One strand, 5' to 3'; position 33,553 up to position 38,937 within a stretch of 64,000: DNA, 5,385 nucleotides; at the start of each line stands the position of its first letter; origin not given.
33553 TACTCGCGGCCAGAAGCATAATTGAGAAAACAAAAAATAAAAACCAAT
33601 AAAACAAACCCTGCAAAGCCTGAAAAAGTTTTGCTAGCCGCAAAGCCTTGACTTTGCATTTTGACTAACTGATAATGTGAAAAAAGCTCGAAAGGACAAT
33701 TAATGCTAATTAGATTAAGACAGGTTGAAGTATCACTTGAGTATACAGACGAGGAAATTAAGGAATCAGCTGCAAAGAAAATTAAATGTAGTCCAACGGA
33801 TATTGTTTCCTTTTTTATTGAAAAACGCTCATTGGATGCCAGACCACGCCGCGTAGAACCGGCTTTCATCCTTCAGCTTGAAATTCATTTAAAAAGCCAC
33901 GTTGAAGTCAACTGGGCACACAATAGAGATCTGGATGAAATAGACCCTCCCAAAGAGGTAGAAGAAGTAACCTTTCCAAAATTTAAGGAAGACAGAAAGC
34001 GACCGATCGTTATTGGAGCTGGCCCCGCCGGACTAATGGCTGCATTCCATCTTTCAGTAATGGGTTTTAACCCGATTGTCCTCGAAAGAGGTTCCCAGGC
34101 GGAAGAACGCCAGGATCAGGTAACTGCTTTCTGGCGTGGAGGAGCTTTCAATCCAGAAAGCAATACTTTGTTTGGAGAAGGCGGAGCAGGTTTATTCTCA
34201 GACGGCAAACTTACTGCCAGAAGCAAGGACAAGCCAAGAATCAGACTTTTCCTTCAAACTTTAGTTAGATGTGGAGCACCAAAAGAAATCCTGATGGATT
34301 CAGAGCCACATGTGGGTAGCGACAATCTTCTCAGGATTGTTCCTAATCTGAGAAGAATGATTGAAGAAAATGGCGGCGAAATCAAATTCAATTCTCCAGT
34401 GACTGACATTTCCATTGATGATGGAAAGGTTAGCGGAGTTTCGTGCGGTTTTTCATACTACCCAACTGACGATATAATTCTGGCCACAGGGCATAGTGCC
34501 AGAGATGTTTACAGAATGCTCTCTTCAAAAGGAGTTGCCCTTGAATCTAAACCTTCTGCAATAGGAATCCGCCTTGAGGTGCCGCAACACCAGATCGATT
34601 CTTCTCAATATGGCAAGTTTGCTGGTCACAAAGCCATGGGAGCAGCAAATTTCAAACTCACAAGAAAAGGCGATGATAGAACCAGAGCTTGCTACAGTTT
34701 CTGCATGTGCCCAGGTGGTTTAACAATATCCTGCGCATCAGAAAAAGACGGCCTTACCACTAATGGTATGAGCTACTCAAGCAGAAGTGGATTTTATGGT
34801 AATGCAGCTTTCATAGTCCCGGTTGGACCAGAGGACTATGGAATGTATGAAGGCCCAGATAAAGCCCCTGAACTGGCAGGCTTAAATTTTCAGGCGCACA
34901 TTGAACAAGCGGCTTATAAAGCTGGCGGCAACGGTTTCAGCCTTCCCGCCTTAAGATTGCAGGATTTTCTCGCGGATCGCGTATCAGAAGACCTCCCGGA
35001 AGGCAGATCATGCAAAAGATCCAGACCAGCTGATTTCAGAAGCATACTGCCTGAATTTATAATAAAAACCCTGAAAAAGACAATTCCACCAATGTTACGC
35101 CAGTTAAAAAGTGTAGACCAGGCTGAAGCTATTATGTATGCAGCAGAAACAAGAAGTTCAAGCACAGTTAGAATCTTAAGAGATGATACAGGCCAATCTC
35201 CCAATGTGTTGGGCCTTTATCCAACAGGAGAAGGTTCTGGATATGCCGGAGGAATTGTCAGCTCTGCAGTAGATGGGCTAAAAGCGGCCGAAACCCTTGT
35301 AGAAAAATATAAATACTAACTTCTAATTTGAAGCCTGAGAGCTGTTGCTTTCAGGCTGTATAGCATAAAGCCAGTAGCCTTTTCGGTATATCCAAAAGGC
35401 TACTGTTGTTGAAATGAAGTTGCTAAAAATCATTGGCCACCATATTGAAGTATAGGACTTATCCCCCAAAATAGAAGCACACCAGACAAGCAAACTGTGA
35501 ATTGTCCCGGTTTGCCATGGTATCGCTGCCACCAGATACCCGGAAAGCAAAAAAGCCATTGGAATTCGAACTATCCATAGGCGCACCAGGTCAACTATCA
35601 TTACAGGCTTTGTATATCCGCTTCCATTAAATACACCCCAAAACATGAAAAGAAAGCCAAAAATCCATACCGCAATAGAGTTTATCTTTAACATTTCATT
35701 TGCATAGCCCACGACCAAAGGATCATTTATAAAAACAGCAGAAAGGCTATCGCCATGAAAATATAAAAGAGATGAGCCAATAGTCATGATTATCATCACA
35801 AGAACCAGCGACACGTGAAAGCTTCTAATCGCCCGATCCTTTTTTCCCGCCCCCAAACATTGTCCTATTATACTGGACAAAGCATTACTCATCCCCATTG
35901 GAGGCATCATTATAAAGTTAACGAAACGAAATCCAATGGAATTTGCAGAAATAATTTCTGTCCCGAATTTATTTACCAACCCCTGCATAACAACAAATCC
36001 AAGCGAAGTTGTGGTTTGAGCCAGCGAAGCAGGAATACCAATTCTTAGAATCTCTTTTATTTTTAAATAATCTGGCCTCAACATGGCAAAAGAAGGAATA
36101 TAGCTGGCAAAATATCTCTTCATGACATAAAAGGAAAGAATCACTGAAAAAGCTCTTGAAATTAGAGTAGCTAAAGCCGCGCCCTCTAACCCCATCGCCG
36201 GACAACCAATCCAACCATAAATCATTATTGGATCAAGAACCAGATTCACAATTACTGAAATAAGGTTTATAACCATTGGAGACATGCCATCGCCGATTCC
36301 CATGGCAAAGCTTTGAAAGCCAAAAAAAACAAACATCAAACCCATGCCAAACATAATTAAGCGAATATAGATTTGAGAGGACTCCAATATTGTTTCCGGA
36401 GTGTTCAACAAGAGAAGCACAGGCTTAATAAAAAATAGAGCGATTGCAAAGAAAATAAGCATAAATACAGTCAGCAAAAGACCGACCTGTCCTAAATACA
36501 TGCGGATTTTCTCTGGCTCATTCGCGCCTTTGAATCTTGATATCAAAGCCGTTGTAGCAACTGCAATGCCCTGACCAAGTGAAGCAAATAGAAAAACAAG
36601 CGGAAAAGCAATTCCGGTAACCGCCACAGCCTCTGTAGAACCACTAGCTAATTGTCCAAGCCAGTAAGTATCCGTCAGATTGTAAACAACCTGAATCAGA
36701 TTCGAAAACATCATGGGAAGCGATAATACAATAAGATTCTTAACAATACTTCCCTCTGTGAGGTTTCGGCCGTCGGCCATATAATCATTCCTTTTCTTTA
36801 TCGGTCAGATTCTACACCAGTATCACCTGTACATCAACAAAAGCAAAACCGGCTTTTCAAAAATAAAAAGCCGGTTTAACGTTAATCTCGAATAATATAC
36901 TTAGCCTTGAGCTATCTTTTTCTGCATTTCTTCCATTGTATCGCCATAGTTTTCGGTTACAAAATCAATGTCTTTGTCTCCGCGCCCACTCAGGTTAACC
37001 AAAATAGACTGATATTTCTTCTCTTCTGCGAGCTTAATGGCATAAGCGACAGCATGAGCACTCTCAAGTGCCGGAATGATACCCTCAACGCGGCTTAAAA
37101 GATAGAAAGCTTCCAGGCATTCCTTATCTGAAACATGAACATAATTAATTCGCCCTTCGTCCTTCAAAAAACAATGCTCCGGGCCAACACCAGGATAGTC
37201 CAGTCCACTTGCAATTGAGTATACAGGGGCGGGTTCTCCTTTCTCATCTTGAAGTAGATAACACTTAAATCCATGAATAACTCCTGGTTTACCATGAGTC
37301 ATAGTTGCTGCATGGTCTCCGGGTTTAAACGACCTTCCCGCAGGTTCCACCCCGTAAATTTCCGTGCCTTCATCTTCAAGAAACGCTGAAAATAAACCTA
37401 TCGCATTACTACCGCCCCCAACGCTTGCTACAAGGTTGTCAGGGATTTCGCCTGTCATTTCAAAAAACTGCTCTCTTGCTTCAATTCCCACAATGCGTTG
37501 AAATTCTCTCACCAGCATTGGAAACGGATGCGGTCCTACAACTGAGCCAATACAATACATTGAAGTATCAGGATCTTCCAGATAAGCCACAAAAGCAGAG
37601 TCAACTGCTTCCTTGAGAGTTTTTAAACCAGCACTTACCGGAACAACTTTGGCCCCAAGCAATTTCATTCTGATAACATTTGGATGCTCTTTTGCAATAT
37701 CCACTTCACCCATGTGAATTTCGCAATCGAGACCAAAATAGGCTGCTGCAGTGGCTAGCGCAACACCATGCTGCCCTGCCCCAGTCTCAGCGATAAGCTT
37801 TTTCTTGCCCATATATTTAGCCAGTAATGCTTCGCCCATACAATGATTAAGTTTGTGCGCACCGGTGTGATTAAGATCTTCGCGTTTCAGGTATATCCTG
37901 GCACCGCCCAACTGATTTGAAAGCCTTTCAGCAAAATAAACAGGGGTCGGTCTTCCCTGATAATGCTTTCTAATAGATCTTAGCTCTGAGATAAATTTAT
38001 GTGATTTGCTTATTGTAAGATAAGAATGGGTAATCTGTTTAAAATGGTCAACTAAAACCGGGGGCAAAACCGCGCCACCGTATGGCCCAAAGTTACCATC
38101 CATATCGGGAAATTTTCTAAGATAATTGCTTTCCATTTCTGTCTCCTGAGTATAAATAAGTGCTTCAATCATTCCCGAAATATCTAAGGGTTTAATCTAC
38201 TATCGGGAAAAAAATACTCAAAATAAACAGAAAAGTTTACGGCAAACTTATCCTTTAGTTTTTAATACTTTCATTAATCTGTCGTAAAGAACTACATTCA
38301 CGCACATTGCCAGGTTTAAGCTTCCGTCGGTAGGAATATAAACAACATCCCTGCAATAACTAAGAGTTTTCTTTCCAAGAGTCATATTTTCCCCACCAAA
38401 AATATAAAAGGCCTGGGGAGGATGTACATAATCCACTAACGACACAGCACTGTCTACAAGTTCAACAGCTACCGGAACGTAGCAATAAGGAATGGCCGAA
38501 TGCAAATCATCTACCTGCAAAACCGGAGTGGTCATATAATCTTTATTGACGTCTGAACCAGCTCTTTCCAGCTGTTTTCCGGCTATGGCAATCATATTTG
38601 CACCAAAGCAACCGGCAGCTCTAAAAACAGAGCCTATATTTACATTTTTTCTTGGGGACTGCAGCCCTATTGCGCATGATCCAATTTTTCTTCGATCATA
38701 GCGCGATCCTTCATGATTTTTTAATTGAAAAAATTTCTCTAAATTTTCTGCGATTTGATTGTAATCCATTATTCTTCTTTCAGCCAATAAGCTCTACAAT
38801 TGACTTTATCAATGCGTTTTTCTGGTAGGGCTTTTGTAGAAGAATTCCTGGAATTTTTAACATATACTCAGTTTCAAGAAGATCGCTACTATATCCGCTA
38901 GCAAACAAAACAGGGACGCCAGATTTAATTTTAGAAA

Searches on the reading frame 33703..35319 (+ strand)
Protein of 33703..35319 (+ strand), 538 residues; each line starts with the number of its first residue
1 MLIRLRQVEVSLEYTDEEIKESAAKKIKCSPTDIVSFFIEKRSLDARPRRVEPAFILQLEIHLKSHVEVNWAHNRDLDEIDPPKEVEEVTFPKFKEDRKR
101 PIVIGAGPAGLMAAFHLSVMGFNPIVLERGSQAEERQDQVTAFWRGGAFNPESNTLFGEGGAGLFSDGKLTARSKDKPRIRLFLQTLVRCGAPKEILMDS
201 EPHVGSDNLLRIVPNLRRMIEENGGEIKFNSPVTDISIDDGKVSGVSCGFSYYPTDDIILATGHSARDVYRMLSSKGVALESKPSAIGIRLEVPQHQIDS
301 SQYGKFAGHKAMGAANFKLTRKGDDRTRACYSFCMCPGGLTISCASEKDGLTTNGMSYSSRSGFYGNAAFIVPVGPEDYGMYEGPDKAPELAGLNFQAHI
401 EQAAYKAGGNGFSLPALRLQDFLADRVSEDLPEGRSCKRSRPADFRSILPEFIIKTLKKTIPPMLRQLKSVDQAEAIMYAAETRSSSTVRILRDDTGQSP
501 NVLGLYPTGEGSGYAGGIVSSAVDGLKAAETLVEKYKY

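Call 17: search_protein_families(library=pfam, proteins=[window:33703-35319:+], max_evalue=0.00001)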
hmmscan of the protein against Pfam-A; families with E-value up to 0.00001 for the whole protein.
window:33703-35319:+ (538 aa): 4 families
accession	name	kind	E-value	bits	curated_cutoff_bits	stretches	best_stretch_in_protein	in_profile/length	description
PF21688.3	FAD-depend_C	-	3.7e-55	187.6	27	1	286-485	3-197/197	FAD-dependent protein, C-terminal domain-like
PF01266.30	DAO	-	2.3e-13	50.9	27.9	1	210-280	149-229/353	FAD dependent oxidoreductase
PF03486.20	HI0933_like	-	7.6e-08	32.5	50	0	102-133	4-35/244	HI0933-like protein Rossmann domain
PF13738.12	Pyr_redox_3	-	1.9e-06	27.8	30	0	102-132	1-32/305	Pyridine nucleotide-disulphide oxidoreductase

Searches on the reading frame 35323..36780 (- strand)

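Call 17: search_protein_families(library=pfam, proteins=[window:35323-36780:-], max_evalue=0.00001)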
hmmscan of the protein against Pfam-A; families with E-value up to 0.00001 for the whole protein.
window:35323-36780:- (485 aa): 1 family
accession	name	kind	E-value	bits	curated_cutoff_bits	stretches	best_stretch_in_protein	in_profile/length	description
PF01554.23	MatE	-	9e-58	195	24.9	2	22-185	1-161/161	MatE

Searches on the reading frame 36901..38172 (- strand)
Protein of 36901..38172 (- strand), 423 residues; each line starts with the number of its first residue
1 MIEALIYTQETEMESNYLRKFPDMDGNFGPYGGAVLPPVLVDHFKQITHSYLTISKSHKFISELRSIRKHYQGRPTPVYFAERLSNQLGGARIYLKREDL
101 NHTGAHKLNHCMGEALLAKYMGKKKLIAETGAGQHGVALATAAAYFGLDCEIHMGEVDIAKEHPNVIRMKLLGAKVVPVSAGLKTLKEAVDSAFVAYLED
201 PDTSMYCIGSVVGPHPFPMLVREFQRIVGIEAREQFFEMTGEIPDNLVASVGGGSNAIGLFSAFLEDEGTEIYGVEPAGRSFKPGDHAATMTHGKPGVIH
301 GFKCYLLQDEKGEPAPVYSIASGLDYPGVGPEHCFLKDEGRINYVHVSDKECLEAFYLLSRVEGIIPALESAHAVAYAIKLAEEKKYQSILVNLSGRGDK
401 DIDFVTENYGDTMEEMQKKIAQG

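Call 17: search_protein_families(library=pfam, proteins=[window:36901-38172:-], max_evalue=0.00001)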
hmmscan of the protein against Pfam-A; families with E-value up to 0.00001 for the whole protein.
window:36901-38172:- (423 aa): 1 family
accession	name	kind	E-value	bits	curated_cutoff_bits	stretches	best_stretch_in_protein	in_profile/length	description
PF00291.31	PALP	-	7.1e-42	144.2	35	1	73-396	5-295/295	Pyridoxal-phosphate dependent enzyme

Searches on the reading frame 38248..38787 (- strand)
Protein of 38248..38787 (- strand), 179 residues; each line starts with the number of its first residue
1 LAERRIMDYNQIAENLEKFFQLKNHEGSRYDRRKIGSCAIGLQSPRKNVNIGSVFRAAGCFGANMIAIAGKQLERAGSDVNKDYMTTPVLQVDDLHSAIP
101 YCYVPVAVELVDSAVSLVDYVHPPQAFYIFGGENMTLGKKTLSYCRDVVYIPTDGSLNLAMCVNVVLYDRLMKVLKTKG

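Call 17: search_protein_families(library=pfam, proteins=[window:38248-38787:-], max_evalue=0.00001)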
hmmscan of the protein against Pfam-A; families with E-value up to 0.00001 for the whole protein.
window:38248-38787:- (179 aa): 1 family
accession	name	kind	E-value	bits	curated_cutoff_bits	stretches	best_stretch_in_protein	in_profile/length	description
PF00588.24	SpoU_methylase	-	1.2e-13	51.8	29.7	1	40-168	4-142/142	SpoU rRNA Methylase family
